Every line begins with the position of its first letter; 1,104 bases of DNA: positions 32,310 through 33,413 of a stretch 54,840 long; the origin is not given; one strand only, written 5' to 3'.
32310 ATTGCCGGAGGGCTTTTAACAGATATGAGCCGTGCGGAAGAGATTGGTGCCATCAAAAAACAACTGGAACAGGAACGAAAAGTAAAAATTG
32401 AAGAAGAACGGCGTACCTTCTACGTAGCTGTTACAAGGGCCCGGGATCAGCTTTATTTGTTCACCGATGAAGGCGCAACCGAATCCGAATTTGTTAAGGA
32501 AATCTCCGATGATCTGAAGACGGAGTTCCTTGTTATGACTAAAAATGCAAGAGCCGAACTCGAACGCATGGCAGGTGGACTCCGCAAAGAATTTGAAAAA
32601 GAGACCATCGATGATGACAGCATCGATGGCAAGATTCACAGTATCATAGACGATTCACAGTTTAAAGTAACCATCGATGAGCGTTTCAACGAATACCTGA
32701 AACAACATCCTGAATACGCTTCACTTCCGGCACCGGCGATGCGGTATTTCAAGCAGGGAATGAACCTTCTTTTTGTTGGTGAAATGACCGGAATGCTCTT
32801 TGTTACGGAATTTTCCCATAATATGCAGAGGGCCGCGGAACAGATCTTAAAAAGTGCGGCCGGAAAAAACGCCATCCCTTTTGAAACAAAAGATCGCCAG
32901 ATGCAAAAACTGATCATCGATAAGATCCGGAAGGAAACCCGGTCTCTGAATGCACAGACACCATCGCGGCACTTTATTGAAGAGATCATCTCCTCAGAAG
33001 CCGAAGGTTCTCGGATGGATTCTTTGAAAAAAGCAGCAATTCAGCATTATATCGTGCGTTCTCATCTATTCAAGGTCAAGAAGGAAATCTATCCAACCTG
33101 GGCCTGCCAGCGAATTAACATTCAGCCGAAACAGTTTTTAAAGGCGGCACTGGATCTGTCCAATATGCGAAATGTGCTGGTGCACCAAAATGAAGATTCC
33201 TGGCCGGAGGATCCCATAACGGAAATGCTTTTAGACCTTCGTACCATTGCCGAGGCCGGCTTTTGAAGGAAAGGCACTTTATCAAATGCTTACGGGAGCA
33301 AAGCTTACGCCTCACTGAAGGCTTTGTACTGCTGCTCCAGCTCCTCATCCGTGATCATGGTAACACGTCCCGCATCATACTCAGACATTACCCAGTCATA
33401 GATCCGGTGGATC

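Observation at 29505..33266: Helicase with three non-helicase add-ons: unknown 210-aa N-domain, roughly 200-aa coiled-coil insertion, HEPN-like C-terminus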

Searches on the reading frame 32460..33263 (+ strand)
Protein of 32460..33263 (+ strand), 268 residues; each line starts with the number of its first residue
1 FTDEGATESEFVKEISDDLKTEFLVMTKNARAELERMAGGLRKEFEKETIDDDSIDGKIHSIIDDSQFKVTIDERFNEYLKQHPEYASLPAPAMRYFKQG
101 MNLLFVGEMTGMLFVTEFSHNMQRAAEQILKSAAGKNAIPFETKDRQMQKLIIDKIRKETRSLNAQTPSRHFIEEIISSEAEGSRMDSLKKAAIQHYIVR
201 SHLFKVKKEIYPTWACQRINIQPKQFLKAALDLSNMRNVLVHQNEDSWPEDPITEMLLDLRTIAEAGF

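Call 8: search_protein_families(library=pfam, proteins=[window:32460-33263:+], max_evalue=10)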
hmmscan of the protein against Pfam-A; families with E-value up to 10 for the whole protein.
window:32460-33263:+ (268 aa): 1 family
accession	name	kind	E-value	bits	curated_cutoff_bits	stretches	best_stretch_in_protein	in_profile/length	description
PF01739.24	CheR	-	0.018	14.9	27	1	182-245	86-151/195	CheR methyltransferase, SAM binding domain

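Call 25: search_solved_structures(query=A2, max_evalue=10, show_alignments=2)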
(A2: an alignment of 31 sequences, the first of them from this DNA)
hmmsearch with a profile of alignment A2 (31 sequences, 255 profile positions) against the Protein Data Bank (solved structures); distinct sequences matched with E-value up to 10: 11.
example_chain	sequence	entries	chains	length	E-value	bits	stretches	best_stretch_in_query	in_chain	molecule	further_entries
9cop_N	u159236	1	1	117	0.15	14.5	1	24-82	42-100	V-type proton ATPase subunit F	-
3j9t_N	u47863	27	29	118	0.15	14.5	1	24-82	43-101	V-type proton ATPase subunit F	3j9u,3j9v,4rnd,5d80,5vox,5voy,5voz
3idw_A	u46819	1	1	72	0.47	12.9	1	210-247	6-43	Actin cytoskeleton-regulatory complex protein SLA1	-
8yzu_A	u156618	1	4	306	1.1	11.6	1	43-89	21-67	truncated SydA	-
8yzy_A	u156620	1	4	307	1.1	11.6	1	43-89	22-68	SydA mutant W297Y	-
9zd3_F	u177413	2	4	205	1.2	11.6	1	9-63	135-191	Ewing's tumor-associated antigen 1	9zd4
8yzx_A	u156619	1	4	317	1.2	11.5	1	43-89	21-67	SydA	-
13de_F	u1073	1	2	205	1.2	11.5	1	9-63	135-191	Ewing's tumor-associated antigen 1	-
23fe_G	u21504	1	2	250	2.2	10.7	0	9-63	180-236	Ewing's tumor-associated antigen 1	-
2y9w_A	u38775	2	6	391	2.2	10.7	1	112-144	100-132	POLYPHENOL OXIDASE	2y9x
1dd5_A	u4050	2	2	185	4.8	9.6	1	126-162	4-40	RIBOSOME RECYCLING FACTOR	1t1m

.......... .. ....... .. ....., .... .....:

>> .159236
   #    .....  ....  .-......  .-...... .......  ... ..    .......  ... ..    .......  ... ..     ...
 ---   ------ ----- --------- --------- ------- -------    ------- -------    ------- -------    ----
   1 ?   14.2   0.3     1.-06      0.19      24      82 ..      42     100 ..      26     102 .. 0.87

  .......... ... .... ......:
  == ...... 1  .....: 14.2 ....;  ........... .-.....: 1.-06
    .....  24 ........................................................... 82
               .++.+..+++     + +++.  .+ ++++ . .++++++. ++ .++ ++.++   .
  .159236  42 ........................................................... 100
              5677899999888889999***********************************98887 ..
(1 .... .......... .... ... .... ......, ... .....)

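Call 35: predict_structure(alignment_id=A2)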
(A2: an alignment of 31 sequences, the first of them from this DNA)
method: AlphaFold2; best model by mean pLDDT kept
length: 254 residues; sequences in the alignment: 31
mean_pLDDT: 90.8   pTM: 0.88
mean pLDDT of the five models: 90.8, 90.4, 89.9, 89.3, 88.6
residues with pLDDT >= 90: 185; 70-90: 61; 50-70: 8; < 50: 0
segments of 3 or more residues with pLDDT < 50: none
pLDDT, mean of each block of 10 residues (from residue 1): 71 88 92 87 90 84 94 94 96 90 94 96 95 96 93 93 88 94 96 94 95 96 81 80 96 84
secondary structure, 60 per line:
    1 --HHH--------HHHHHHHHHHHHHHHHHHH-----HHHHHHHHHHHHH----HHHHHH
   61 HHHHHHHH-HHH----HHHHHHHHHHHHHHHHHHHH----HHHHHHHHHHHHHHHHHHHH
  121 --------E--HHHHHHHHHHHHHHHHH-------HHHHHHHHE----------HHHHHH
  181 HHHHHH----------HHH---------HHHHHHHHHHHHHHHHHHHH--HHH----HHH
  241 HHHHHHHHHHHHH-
elements in order: H14-32 H38-50 H55-68 H77-96 H101-120 H132-148 H156-163 H175-186 H209-228 H238-253

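Call 40: fold_search(model_id=the predicted structure, library=pdb)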
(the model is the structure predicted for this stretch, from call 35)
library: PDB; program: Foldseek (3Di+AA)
matches with E <= 10: 62; with E <= 0.001: 0
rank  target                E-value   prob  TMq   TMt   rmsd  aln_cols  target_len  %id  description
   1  6w2r_A                1.5e+00  0.08  0.16  0.18  16.5       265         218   12  Junction 19, DHR54-DHR79 (released 2020-04-15)
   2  1bcz                  1.8e+00  0.02  0.11  0.10  20.4       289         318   11  RECOMBINANT RAT ANNEXIN V, T72S MUTANT (released 1998-11-25)
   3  8ubd_A                2.4e+00  0.03  0.12  0.10  19.6       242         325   10  Diversity-generating retroelement (DGR) ribonucleoprotein reverse transcriptase - Pre-active State 2 (released 2024-10-23)
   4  29mu_A                2.5e+00  0.03  0.12  0.11  21.2       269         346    9  Sesterterpene Synthase from Streptomyces mobaraensis (Sestermobaraene Synthase, SmTS1) in complex with pyrophosphate ( (released 2026-04-08)
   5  4c0d_A                3.3e+00  0.04  0.16  0.10  19.1       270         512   13  Structure of the NOT module of the human CCR4-NOT complex (CNOT1-CNOT2-CNOT3) (released 2013-10-09)
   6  4cqo_A                3.8e+00  0.04  0.18  0.11  18.9       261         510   13  Structure of the human CNOT1 superfamily homology domain in complex with a Nanos1 peptide (released 2014-04-23)
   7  6zmd_B                3.8e+00  0.02  0.13  0.11  19.9       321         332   10  Crystal structure of HYPE covalently tethered to BiP bound to AMP-PNP (released 2021-04-14)
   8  7xds_B                4.0e+00  0.03  0.15  0.12  19.6       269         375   12  Crystal structure of wheat stem rust effector AvrSr35 (released 2022-09-28)
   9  7e2c_J                4.2e+00  0.01  0.12  0.06  21.2       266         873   16  Monomer of TRAPPII (open) (released 2022-02-09)
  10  7pmn_2                4.4e+00  0.04  0.15  0.08  14.8       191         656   11  S. cerevisiae replisome-SCF(Dia2) complex bound to double-stranded DNA (conformation II) (released 2021-11-10)
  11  6k57_B                4.4e+00  0.02  0.16  0.05  20.4       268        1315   13  Crystal structure of dCas9 in complex with sgRNA and DNA (CGA PAM) (released 2019-09-25)
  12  7rkc_A                4.8e+00  0.04  0.17  0.19  17.4       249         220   12  Computationally designed tunable C2 symmetric tandem repeat homodimer, D_3_633 (released 2022-05-18)
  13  1i4a                  5.0e+00  0.02  0.14  0.12  18.7       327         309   10  CRYSTAL STRUCTURE OF PHOSPHORYLATION-MIMICKING MUTANT T6D OF ANNEXIN IV (released 2001-04-25)
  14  5hdt_B                5.0e+00  0.02  0.14  0.05  20.8       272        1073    6  Human cohesin regulator Pds5B bound to a Wapl peptide (released 2016-03-09)
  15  8ka6_B                5.5e+00  0.07  0.20  0.28  12.5       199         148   12  De novo design protein -NA7 (released 2024-08-07)
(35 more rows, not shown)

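Call 41: search_protein_families(library=pfam, alignment_id=A2, max_evalue=10)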
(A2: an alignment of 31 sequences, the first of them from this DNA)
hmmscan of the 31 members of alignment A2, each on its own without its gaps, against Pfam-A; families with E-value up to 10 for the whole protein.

A. member 1, seq(254 aa): 2 families
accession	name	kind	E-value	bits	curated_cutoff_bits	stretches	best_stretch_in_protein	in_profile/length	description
PF01739.24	CheR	-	0.019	14.8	27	1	168-231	86-151/195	CheR methyltransferase, SAM binding domain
PF01015.23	Ribosomal_S3Ae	-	0.094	12.7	29.3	1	126-199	105-177/191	Ribosomal S3Ae family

B. families by the number of members that match (of 31 scanned): 51 families (the first 25 are shown)
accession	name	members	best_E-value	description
PF23835.1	DUF7205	1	5.1e-06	Domain of unknown function (DUF7205)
PF05667.16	CCDC22_CC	1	0.00017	CCDC22 protein coiled-coil region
PF09766.14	FmiP_Thoc5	1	0.00081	Fms-interacting protein/Thoc5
PF01417.26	ENTH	1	0.0025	ENTH domain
PF02684.21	LpxB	1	0.0085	Lipid-A-disaccharide synthetase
PF14745.11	WASH-4_N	1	0.009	WASH complex subunit 4, N-terminal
PF18858.6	LPD39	1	0.0092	Large polyvalent protein associated domain 39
PF18077.6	DUF5595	1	0.014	Domain of unknown function (DUF5595)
PF13361.12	UvrD_C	1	0.018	UvrD-like helicase C-terminal domain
PF01739.24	CheR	1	0.019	CheR methyltransferase, SAM binding domain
PF00888.28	Cullin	1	0.022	Cullin family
PF10369.15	ALS_ss_C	1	0.024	Small subunit of acetolactate synthase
PF03037.21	KMP11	1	0.025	Kinetoplastid membrane protein 11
PF05816.16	TelA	1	0.026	Toxic anion resistance protein (TelA)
PF17098.10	Wtap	1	0.027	WTAP/Mum2p family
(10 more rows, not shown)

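Call 57: search_protein_representatives(alignment_id=A2)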
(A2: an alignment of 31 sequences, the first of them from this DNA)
Query: 31 sequences, 255 profile positions. Proteins with E-value up to 0.001 (for the whole library): 49; up to 1e-10: 43; up to 1e-30: 32. The best 49 are listed.
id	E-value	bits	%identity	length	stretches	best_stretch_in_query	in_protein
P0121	4.4e-91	321.0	-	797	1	1-255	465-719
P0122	1.2e-88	313.0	-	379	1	1-254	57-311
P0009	2.8e-88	311.8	-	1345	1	1-255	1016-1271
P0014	4.1e-88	311.3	-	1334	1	1-254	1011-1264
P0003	4.3e-85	301.4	-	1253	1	1-253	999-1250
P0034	8.6e-85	300.4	-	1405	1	1-254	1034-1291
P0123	2.3e-82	292.5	-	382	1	1-254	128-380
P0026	9.9e-82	290.4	-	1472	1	1-254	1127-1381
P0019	2.6e-81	289.0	-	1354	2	1-254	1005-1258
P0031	3.3e-80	285.4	-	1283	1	1-254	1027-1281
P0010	1.6e-78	279.9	-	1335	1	1-255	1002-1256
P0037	3.4e-75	269.0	-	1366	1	1-254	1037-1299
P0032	3.8e-72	259.0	-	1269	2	1-253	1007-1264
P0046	3.4e-71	255.8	-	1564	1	1-254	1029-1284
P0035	3.5e-71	255.8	-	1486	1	1-254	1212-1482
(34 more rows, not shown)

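Call 70: fold_search(model_id=the predicted structure, library=viral)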
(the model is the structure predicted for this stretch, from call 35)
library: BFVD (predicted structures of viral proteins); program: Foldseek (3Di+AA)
matches with E <= 10: 56; with E <= 0.001: 0
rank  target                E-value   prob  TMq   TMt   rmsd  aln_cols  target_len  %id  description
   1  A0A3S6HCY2            7.6e-01  0.20  0.26  0.28  10.5       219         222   12  (no name in the UniProt tables at hand)
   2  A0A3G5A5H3            1.3e+00  0.07  0.14  0.09  21.6       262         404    9  Uncharacterized protein [Harvfovirus sp.]
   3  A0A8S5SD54            2.1e+00  0.02  0.12  0.05  21.6       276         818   10  Tail tape measure [Siphoviridae sp. ctt1f11]
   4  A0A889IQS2            2.1e+00  0.01  0.10  0.04  39.3       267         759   17  (no name in the UniProt tables at hand)
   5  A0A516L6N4            2.2e+00  0.03  0.13  0.05  20.2       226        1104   10  (no name in the UniProt tables at hand)
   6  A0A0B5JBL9            2.4e+00  0.04  0.15  0.09  16.0       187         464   11  Uncharacterized protein [Pandoravirus inopinatum]
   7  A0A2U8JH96            2.7e+00  0.10  0.18  0.24  14.7       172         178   13  P20 protein [Arracacha virus 1]
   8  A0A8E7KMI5            2.7e+00  0.03  0.15  0.15  19.4       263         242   10  (no name in the UniProt tables at hand)
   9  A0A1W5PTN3            3.3e+00  0.08  0.14  0.27  11.8       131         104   12  (no name in the UniProt tables at hand)
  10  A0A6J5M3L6            3.5e+00  0.04  0.17  0.08  24.9       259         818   12  Uncharacterized protein [uncultured Caudovirales phage]
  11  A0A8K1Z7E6            3.5e+00  0.02  0.14  0.08  22.1       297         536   11  Nucleoprotein [Brassica campestris chinensis coguvirus 1]
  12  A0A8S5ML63            4.6e+00  0.04  0.17  0.17  18.1       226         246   11  Uncharacterized protein [Siphoviridae sp. ctXZx16]
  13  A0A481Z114            4.9e+00  0.03  0.14  0.13  17.1       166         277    9  Uncharacterized protein [Mimivirus LCMiAC02]
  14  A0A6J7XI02            4.9e+00  0.02  0.16  0.09  22.6       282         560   12  Uncharacterized protein [uncultured Caudovirales phage]
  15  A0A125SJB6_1          5.1e+00  0.03  0.18  0.05  25.4       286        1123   10  (no name in the UniProt tables at hand)
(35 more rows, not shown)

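Call 74: search_protein_families(library=padloc, proteins=[window:32502-33263:+], max_evalue=0.01)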
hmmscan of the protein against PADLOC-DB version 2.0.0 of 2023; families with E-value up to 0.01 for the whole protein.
window:32502-33263:+ (254 aa): 0 families

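Call 100: search_dna_similar(query=window:32502-33263:+, collection=plasmids, mode=protein, max_evalue=1, max_rows=15)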
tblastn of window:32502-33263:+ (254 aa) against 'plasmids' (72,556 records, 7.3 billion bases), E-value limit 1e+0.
No match.

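Call 101: search_dna_similar(query=window:32502-33263:+, collection=phages, mode=protein, max_evalue=1, max_rows=15)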
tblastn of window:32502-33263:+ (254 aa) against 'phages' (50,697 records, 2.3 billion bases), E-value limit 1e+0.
No match.
